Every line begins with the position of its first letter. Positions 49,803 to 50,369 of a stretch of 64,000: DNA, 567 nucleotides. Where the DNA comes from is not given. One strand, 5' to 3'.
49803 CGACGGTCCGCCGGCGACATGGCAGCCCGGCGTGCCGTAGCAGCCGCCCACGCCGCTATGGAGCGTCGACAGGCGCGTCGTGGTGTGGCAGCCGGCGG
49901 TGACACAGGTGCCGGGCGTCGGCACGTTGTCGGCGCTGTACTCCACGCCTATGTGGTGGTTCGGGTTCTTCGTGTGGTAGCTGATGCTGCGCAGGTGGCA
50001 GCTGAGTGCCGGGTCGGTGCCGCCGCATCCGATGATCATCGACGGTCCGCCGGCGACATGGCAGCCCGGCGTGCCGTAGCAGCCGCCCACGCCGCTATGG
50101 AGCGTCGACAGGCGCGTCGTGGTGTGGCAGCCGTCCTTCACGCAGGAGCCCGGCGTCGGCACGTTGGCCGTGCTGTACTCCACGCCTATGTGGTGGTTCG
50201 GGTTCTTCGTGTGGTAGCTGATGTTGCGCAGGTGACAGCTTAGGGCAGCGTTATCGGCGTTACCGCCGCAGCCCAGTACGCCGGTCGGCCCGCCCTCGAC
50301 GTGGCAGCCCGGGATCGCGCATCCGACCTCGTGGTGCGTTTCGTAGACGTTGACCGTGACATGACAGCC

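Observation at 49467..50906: Tandem ~79-aa modules built only from non-canonical C-x4/5-CH and C-x8/10-CH motifs (c7-like trihaem stoichiometry)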

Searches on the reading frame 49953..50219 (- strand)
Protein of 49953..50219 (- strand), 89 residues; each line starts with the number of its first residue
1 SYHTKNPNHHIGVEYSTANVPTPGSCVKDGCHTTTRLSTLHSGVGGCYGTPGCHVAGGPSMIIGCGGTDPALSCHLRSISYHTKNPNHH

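Call 16: search_solved_structures(query=A1, max_evalue=10, show_alignments=3)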
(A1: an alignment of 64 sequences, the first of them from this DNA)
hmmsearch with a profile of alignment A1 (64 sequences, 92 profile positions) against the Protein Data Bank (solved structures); distinct sequences matched with E-value up to 10: 0.

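Call 22: predict_structure(alignment_id=A1)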
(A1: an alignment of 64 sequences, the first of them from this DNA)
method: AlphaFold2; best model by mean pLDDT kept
length: 89 residues; sequences in the alignment: 64
mean_pLDDT: 83.6   pTM: 0.74
mean pLDDT of the five models: 83.6, 83.5, 83.5, 80.1, 72.3
residues with pLDDT >= 90: 43; 70-90: 30; 50-70: 12; < 50: 4
segments of 3 or more residues with pLDDT < 50: none
pLDDT, mean of each block of 10 residues (from residue 1): 69 95 92 92 88 88 92 81 51
secondary structure, 60 per line:
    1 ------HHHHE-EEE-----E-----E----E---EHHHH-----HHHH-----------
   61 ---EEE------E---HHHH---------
elements in order: H7-10 E13-15 H37-40 H46-49 E64-66 H77-80

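Call 25: fold_search(model_id=the predicted structure, library=pdb)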
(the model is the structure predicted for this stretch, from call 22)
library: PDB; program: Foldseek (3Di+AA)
matches with E <= 10: 0; with E <= 0.001: 0
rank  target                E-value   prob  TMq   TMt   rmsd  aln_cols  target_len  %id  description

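Call 44: search_protein_representatives(alignment_id=A1)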
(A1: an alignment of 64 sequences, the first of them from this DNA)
Query: 64 sequences, 92 profile positions. Proteins with E-value up to 0.001 (for the whole library): 43; up to 1e-10: 26; up to 1e-30: 13. The best 43 are listed.
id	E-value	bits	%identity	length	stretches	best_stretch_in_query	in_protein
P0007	1.0e-121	413.3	-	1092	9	2-84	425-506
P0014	4.1e-92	318.4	-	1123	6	2-85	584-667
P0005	2.6e-84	293.4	-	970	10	2-91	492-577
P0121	1.7e-76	268.4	-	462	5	2-87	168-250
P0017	3.9e-73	257.5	-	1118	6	2-78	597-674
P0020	7.9e-72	253.4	-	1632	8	2-81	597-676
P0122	1.8e-41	156.1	-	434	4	2-84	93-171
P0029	6.2e-41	154.3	-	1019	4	3-84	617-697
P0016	6.9e-41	154.2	-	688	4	3-85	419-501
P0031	7.9e-40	150.8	-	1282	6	2-81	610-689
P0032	1.7e-39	149.7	-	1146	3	2-81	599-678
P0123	2.6e-38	145.9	-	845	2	2-85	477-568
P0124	3.8e-36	139.0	-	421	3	2-85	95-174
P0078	6.6e-28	112.6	-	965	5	2-86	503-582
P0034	9.1e-28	112.1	-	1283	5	2-85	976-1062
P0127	1.2e-18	82.9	-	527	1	3-85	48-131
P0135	5.3e-10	55.2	-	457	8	29-56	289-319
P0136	9.5e-10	54.4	-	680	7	21-81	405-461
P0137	7.9e-09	51.4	-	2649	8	11-85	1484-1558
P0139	5.1e-07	45.6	-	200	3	21-58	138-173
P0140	1.1e-06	44.5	-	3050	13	3-84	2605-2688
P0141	1.3e-06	44.3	-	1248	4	3-86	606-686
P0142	1.5e-05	40.9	-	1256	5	10-82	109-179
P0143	3.2e-05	39.9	-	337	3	20-82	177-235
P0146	1.0e-04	38.2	-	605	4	19-84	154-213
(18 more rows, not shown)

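Call 46: search_protein_families(library=pfam, proteins=[P0135, P0136, P0139, P0143, P0146, P0142, P0137], max_evalue=0.01)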
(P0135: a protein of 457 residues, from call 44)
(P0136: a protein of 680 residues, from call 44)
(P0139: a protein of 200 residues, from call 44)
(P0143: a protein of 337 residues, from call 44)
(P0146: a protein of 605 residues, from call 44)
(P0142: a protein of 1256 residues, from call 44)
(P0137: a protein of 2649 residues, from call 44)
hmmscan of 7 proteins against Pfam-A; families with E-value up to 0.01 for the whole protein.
P0135 (457 aa): 1 family
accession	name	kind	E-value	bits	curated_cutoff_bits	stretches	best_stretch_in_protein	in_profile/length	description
PF14522.11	Cytochrome_C7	-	5.6e-10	39.3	24.8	0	81-167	6-66/67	Cytochrome c7 and related cytochrome c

P0136 (680 aa): 1 family
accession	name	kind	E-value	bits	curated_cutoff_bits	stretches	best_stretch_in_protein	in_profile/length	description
PF14522.11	Cytochrome_C7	-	1.3e-12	47.7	24.8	0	490-544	12-66/67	Cytochrome c7 and related cytochrome c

P0139 (200 aa): 6 families
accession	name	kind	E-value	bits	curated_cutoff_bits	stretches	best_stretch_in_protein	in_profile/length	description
PF14522.11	Cytochrome_C7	-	1.3e-06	28.6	24.8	0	92-168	14-67/67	Cytochrome c7 and related cytochrome c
PF13312.11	DUF4081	-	1.9e-05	25.2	25.3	0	7-25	13-31/105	Domain of unknown function (DUF4081)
PF02085.21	Cytochrom_CIII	-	0.00025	21.8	22.9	0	20-81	28-83/101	Class III cytochrome C family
PF14537.11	Cytochrom_c3_2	-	0.0005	20.9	25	0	90-168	5-79/79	Cytochrome c3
PF24792.1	DUF7701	-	0.00068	20.2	27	0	14-51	25-62/91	Domain of unknown function (DUF7701)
PF03972.19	MmgE_PrpD_N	-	0.0012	18.5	32.1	0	11-43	96-126/244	MmgE/PrpD N-terminal domain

P0143 (337 aa): 1 family
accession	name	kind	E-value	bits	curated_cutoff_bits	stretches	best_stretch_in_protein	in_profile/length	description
PF14522.11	Cytochrome_C7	-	2.5e-05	24.4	24.8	0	264-335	13-67/67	Cytochrome c7 and related cytochrome c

P0146 (605 aa): 2 families
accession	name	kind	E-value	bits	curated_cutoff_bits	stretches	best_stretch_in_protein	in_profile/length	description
PF14522.11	Cytochrome_C7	-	1e-07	32.1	24.8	2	178-232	13-67/67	Cytochrome c7 and related cytochrome c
PF22113.1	Mtrc-MtrF_II-IV_dom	-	5.4e-07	29.7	30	1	236-434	3-167/176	Outer membrane cytochrome MtrC/MtrF-like, domains II/IV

P0142 (1256 aa): 2 families
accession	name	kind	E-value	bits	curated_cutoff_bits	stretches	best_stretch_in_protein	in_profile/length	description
PF14522.11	Cytochrome_C7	-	6.5e-08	32.7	24.8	3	1112-1179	11-66/67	Cytochrome c7 and related cytochrome c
PF21471.3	Reelin_subrepeat-B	-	0.0002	21.5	27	0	541-591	62-113/127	Reelin subrepeat B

P0137 (2649 aa): 4 families
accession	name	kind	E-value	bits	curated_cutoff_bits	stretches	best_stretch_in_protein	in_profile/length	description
PF14522.11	Cytochrome_C7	-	3.1e-24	85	24.8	4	1076-1133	13-67/67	Cytochrome c7 and related cytochrome c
PF22113.1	Mtrc-MtrF_II-IV_dom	-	1.9e-17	63.8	30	4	2090-2208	23-131/176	Outer membrane cytochrome MtrC/MtrF-like, domains II/IV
PF09699.15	Paired_CXXCH_1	-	0.0017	18.4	20.6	2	763-795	7-39/41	Doubled CXXCH motif (Paired_CXXCH_1)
PF14537.11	Cytochrom_c3_2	-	0.0076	17.1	25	1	609-678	6-66/79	Cytochrome c3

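Call 50: search_protein_families(library=pfam, proteins=[P0121, P0122], max_evalue=0.1)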
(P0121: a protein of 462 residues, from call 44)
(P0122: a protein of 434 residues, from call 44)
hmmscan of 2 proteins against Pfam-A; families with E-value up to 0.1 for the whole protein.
P0121 (462 aa): 0 families

P0122 (434 aa): 1 family
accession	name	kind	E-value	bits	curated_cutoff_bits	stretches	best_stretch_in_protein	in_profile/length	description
PF24734.1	DUF7685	-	0.077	13.3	27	0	196-227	2-32/43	Domain of unknown function (DUF7685)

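Call 52: list_cluster_members(proteins=[P0136, P0146, P0139, P0142, P0137, P0140, P0121, P0123, P0127, P0141])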
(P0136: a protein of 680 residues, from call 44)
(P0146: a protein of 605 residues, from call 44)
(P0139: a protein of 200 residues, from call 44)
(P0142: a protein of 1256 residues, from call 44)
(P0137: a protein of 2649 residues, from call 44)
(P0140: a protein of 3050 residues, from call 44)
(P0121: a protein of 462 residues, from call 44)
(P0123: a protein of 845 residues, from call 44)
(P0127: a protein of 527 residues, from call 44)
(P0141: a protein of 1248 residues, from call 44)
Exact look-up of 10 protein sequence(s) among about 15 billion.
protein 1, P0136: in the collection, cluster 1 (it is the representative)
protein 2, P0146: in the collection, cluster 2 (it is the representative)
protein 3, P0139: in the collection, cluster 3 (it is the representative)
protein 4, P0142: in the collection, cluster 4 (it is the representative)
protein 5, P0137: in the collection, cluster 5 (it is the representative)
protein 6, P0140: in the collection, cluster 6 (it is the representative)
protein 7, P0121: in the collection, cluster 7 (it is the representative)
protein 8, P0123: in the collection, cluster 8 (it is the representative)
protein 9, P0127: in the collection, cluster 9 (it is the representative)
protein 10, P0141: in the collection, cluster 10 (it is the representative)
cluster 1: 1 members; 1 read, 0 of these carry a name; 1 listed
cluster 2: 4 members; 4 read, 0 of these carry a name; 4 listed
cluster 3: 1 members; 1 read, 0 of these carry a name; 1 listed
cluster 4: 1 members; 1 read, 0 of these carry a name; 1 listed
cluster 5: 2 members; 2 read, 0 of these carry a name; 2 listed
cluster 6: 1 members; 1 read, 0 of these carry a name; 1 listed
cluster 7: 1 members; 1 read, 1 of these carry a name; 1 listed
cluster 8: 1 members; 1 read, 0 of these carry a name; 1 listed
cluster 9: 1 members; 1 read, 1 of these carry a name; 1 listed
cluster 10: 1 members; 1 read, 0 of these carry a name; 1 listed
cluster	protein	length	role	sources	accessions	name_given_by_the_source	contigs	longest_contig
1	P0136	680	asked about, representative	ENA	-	-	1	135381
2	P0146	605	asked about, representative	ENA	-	-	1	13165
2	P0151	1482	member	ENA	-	-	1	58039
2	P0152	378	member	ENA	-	-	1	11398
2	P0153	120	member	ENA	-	-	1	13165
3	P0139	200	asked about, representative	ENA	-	-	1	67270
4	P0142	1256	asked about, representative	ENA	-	-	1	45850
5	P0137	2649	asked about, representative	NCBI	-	-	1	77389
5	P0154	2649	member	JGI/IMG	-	-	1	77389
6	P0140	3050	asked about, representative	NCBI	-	-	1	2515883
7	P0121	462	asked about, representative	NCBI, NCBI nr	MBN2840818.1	MAG: hypothetical protein JXP37_07695, partial [Coriobacteriia bacterium] | hypothetical protein [Coriobacteriia bacterium]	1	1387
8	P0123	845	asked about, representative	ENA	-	-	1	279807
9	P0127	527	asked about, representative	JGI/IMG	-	hypothetical protein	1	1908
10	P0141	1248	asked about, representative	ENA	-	-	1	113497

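Call 53: find_encoding_contigs(protein=P0136, flank=8000, max_places=2)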
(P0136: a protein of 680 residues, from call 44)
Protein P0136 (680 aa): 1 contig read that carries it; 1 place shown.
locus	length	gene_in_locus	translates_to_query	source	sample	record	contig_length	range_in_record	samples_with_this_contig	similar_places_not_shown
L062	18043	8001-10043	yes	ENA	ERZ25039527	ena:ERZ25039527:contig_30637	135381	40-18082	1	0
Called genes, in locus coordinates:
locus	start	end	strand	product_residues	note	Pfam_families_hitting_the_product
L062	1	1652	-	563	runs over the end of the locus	?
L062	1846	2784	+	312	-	PF01040:UbiA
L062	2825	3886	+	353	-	PF01073:3Beta_HSD, PF01370:Epimerase, PF02719:Polysacc_synt_2, PF04321:RmlD_sub_bind, PF16363:GDP_Man_Dehyd, PF13460:NAD_binding_10, PF07993:NAD_binding_4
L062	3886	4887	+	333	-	PF03706:LPG_synthase_TM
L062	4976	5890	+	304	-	PF01063:Aminotran_4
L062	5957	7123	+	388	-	PF13439:Glyco_transf_4, PF13579:Glyco_trans_4_4, PF00534:Glycos_transf_1, PF13692:Glyco_trans_1_4, PF13524:Glyco_trans_1_2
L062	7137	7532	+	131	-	PF08241:Methyltransf_11 (weak)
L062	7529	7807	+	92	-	-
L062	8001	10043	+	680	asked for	PF14522:Cytochrome_C7 (faint)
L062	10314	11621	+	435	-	PF22113:Mtrc-MtrF_II-IV_dom (faint), PF14537:Cytochrom_c3_2 (faint), PF09699:Paired_CXXCH_1 (faint)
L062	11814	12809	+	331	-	PF14522:Cytochrome_C7 (faint)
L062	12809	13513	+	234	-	-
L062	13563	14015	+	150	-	PF14522:Cytochrome_C7 (faint)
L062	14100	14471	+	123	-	-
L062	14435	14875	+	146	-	PF13424:TPR_12 (faint), PF13371:TPR_9 (faint), PF00515:TPR_1 (faint), PF07719:TPR_2 (faint), PF13414:TPR_11 (weak), PF13432:TPR_16 (weak), PF14559:TPR_19 (weak)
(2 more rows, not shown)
